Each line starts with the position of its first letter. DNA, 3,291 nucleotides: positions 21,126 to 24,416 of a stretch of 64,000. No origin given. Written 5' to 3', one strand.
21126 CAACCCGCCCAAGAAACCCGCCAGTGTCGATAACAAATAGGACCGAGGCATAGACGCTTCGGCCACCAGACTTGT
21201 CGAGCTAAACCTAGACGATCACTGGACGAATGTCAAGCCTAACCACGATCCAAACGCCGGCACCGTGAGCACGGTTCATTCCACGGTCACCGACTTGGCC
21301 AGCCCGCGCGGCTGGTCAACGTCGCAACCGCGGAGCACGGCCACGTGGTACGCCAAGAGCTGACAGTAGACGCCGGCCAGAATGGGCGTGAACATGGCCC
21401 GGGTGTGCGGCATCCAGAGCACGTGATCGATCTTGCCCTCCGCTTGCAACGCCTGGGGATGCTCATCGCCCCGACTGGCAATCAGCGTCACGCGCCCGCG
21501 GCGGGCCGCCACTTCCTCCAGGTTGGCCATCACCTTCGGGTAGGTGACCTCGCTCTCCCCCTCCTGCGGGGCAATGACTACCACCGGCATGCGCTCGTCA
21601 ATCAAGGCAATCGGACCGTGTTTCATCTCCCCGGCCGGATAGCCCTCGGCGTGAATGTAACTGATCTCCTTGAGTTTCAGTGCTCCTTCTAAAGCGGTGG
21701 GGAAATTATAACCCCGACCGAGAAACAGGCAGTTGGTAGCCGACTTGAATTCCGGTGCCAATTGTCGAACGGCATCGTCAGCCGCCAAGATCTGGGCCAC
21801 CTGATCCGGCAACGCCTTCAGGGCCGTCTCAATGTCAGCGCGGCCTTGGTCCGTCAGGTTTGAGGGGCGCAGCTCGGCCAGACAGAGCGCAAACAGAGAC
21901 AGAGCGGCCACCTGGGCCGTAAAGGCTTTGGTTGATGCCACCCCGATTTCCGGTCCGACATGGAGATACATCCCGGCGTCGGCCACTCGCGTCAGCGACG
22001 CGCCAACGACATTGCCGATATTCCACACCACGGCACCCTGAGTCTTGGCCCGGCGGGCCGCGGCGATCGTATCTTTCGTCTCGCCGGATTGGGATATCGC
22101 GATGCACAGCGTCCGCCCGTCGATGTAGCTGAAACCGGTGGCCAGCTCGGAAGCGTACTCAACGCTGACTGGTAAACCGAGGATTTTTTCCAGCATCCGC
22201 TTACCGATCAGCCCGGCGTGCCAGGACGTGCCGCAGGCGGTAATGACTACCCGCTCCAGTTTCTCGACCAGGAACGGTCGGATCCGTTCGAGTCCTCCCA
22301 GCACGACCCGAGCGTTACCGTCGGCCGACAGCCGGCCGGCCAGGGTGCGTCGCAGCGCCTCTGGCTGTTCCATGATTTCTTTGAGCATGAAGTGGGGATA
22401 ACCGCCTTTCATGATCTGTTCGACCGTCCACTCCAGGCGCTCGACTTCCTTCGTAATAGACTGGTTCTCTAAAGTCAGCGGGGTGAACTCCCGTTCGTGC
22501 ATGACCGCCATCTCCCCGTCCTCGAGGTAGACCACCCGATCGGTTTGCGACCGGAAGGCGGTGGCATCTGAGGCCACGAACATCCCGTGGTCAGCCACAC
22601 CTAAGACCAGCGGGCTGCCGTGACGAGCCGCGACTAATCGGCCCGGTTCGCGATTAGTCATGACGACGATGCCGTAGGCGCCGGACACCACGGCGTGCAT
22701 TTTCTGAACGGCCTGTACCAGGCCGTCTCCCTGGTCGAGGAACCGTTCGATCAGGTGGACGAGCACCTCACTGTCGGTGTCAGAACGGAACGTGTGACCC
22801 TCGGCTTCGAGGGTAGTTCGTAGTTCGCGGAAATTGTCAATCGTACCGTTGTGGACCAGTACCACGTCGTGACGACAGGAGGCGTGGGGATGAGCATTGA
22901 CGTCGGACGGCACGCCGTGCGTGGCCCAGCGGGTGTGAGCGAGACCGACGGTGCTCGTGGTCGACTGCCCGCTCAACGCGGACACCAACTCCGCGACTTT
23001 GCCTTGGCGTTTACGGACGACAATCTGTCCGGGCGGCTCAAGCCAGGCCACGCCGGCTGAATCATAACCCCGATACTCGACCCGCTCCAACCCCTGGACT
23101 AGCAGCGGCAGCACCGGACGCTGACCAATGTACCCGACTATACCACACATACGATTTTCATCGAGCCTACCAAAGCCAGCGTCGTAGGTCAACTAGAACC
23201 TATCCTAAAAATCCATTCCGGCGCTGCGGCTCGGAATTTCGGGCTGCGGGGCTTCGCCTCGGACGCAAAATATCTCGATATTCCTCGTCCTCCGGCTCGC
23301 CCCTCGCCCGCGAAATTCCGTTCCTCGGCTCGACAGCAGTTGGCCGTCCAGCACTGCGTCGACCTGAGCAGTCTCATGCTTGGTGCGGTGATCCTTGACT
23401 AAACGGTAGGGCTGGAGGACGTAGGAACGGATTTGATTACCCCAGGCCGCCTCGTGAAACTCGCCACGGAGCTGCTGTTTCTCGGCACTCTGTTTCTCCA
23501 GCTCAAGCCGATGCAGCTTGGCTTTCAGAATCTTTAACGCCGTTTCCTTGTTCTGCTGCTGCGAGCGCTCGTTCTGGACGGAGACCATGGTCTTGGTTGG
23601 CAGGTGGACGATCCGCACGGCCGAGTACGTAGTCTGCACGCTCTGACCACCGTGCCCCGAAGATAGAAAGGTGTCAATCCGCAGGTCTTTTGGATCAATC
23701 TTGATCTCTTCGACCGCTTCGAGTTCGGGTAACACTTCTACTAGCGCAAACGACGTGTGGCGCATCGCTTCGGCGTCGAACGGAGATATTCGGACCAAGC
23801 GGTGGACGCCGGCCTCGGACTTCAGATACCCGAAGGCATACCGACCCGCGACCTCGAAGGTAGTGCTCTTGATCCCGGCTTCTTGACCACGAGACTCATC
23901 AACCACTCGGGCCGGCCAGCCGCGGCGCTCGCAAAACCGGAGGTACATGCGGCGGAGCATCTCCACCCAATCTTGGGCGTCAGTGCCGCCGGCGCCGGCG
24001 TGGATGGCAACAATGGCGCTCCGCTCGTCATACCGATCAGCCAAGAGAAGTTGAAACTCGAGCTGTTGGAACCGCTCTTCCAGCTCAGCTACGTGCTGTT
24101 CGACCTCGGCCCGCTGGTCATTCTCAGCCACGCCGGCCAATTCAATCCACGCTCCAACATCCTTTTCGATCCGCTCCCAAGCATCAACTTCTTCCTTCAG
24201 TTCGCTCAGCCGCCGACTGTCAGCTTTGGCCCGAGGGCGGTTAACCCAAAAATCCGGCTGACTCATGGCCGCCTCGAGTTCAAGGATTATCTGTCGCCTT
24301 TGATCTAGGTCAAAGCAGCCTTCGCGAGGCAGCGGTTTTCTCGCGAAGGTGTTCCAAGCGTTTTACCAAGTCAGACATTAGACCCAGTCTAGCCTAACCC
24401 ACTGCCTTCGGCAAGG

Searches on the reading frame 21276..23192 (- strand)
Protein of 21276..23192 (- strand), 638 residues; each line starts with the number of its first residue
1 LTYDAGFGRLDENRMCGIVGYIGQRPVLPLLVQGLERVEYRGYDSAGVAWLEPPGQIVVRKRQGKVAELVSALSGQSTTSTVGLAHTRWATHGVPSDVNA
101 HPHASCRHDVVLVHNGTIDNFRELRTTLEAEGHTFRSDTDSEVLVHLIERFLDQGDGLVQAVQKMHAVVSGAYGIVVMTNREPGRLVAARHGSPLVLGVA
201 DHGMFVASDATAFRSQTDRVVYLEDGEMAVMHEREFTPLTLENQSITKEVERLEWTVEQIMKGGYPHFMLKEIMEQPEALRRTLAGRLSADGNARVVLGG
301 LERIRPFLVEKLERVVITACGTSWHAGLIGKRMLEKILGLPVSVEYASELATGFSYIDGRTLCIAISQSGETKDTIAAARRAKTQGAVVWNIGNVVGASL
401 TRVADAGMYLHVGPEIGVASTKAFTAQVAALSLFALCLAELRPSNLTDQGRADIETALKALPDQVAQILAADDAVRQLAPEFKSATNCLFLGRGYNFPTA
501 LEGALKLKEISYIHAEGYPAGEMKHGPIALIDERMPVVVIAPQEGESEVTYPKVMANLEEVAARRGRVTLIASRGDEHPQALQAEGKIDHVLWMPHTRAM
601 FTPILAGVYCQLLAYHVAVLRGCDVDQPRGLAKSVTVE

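Call 19: search_protein_families(library=pfam, proteins=[window:21276-23192:-], max_evalue=0.001)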
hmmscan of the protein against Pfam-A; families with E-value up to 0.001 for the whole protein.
window:21276-23192:- (638 aa): 4 families
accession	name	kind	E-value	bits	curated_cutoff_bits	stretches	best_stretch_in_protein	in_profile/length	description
PF01380.27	SIS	-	1.4e-46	158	25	2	313-436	6-130/131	SIS domain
PF13522.11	GATase_6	-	2e-22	80.1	27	1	77-209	7-130/130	Glutamine amidotransferase domain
PF13537.11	GATase_7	-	1.5e-16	60.9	25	1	96-213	9-121/123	Glutamine amidotransferase domain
PF13230.11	GATase_4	-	2e-06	27.4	23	1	45-166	35-156/272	Glutamine amidotransferases class-II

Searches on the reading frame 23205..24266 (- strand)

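Call 19: search_protein_families(library=pfam, proteins=[window:23205-24266:-], max_evalue=0.001)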
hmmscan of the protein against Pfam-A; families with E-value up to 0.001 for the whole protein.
window:23205-24266:- (353 aa): 2 families
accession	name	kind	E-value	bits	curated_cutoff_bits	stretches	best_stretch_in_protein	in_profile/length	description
PF03462.23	PCRF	-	2.2e-50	171.6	24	1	1-176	12-194/194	PCRF domain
PF00472.26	RF-1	-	3.6e-37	127.3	35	1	186-294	4-116/116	RF-1 domain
